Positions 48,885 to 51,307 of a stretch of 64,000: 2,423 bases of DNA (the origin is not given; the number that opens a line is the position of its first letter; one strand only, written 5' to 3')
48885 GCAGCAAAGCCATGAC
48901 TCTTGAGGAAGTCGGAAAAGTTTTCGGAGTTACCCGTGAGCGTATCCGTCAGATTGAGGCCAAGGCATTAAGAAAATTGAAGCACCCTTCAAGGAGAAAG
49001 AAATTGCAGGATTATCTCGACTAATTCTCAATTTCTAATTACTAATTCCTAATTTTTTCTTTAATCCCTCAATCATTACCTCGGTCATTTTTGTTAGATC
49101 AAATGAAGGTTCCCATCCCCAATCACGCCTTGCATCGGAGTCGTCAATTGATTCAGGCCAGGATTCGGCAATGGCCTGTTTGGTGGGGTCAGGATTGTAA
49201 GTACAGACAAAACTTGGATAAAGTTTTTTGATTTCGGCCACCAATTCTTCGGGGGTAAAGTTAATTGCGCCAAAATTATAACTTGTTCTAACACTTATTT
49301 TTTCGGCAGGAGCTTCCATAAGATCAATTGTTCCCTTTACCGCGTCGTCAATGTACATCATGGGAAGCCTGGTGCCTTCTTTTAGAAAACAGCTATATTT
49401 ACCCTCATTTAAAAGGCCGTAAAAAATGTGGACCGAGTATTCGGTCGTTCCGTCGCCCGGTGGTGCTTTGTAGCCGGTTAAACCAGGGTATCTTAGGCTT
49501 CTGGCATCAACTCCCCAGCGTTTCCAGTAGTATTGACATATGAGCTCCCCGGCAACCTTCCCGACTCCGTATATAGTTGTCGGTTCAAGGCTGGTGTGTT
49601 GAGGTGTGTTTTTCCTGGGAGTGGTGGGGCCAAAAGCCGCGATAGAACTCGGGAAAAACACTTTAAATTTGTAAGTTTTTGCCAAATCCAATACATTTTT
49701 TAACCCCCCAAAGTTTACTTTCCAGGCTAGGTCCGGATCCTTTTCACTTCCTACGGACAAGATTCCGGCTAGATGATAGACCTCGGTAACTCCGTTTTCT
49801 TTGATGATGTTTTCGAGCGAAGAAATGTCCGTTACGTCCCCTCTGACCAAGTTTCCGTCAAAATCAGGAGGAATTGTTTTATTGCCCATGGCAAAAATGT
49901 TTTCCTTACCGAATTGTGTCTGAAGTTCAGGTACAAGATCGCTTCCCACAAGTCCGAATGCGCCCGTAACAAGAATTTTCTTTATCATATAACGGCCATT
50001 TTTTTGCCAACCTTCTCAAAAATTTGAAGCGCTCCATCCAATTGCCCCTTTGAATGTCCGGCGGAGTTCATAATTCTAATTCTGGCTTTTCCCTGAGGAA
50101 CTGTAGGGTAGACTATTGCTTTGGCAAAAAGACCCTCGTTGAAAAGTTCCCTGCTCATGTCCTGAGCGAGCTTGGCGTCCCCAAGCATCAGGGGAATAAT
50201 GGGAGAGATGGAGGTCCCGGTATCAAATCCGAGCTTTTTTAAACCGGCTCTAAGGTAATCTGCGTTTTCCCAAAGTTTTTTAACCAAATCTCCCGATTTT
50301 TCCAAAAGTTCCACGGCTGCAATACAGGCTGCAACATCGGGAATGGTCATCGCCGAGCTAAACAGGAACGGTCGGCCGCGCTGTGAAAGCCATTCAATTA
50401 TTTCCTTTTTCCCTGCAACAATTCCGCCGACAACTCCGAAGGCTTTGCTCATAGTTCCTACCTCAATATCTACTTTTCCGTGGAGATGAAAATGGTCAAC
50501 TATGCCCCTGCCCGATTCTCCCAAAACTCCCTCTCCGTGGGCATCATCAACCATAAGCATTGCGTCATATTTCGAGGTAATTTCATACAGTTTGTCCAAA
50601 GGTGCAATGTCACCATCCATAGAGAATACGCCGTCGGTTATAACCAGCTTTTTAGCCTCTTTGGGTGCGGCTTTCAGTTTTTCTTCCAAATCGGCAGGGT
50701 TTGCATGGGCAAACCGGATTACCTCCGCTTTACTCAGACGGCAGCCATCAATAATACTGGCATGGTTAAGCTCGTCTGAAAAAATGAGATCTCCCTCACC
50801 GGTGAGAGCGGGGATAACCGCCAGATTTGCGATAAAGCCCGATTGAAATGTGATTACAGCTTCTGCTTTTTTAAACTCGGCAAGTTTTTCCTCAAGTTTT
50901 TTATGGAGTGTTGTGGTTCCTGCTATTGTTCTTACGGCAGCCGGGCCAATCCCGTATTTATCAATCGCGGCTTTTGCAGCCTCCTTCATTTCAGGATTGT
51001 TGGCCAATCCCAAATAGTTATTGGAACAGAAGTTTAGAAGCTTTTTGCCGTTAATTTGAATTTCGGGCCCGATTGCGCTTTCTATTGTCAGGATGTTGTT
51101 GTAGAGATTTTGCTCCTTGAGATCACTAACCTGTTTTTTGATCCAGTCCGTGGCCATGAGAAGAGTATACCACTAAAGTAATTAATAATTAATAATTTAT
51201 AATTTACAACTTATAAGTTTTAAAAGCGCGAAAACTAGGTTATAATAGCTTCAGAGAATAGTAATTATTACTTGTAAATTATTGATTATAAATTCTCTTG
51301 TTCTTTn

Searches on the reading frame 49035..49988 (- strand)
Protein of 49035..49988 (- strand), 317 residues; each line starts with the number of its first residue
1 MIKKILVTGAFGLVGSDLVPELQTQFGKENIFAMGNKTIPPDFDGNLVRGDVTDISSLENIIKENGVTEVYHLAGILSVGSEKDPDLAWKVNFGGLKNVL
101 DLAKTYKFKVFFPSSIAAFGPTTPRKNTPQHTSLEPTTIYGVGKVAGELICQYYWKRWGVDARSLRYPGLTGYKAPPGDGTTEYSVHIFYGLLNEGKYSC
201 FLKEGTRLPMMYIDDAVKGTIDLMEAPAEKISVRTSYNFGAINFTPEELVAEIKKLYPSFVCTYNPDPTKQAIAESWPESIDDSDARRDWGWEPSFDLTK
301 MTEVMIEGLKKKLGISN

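Call 48: search_protein_families(library=pfam, proteins=[window:49035-49988:-], max_evalue=0.01)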
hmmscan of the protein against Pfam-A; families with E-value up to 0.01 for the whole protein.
window:49035-49988:- (317 aa): 6 families
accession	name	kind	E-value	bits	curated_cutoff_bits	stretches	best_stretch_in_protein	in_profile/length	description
PF01370.27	Epimerase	-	1.6e-32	113.3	20.9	1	5-232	1-233/240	NAD dependent epimerase/dehydratase family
PF16363.11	GDP_Man_Dehyd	-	3e-20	73.4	27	1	6-166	1-179/332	GDP-mannose 4,6 dehydratase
PF04321.23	RmlD_sub_bind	-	5.2e-13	49.1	27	1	4-157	2-142/287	RmlD substrate binding domain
PF01073.25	3Beta_HSD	-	6.4e-08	32.4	22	1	6-123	1-124/280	3-beta hydroxysteroid dehydrogenase/isomerase family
PF07993.18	NAD_binding_4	-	3.2e-06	26.9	20.1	1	66-217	88-255/258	Male sterility protein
PF02719.21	Polysacc_synt_2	-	5.3e-06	26.3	20.2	1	46-111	57-123/293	Polysaccharide biosynthesis protein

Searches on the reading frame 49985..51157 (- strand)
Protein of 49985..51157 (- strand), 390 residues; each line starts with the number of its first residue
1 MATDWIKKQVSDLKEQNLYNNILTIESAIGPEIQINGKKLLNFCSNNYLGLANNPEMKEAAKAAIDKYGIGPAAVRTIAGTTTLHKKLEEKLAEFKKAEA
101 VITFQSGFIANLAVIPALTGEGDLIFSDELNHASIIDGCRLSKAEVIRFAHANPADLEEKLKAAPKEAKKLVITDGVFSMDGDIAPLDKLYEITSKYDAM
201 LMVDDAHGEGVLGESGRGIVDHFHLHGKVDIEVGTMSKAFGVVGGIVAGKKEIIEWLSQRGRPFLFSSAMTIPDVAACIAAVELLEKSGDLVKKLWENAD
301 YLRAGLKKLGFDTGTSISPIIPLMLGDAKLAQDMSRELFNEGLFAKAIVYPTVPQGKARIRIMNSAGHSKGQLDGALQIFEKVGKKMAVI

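Call 7: find_encoding_contigs(protein=window:49985-51157:-, flank=3000, max_places=6)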
Protein window:49985-51157:- (390 aa): 2 contigs read that carry it; 1 place shown.
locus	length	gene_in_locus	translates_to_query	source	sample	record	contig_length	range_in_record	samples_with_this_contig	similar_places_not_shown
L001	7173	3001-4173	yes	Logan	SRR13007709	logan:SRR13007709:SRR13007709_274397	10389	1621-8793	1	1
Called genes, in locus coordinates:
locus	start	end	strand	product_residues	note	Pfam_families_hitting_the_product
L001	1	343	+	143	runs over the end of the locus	PF00011:HSP20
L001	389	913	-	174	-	PF01594:AI-2E_transport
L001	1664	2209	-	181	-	-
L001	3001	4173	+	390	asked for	PF00155:Aminotran_1_2, PF01053:Cys_Met_Meta_PP (weak), PF01212:Beta_elim_lyase (weak)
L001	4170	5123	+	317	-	PF01073:3Beta_HSD, PF01370:Epimerase, PF02719:Polysacc_synt_2 (faint), PF04321:RmlD_sub_bind, PF07993:NAD_binding_4 (faint), PF16363:GDP_Man_Dehyd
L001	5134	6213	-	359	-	PF03979:Sigma70_r1_1, PF00140:Sigma70_r1_2, PF04542:Sigma70_r2, PF04539:Sigma70_r3, PF04545:Sigma70_r4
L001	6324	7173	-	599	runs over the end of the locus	PF01807:Zn_ribbon_DnaG, PF08275:DNAG_N, PF01751:Toprim, PF13155:Toprim_2, PF13662:Toprim_4, PF10410:DnaB_bind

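Call 48: search_protein_families(library=pfam, proteins=[window:49985-51157:-], max_evalue=0.01)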
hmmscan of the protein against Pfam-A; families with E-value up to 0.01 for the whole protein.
window:49985-51157:- (390 aa): 4 families
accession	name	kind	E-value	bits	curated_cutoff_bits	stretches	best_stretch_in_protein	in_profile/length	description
PF00155.27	Aminotran_1_2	-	5.4e-65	220.4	19.7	1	39-378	2-359/361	Aminotransferase class I and II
PF01053.26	Cys_Met_Meta_PP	-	2.5e-06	26.7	27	1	85-212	54-181/381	Cys/Met metabolism PLP-dependent enzyme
PF01212.27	Beta_elim_lyase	-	9.1e-06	25.6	27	1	85-258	34-220/288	Beta-eliminating lyase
PF00266.25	Aminotran_5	-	0.00099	18.6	21.5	1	81-206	41-177/371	Aminotransferase class-V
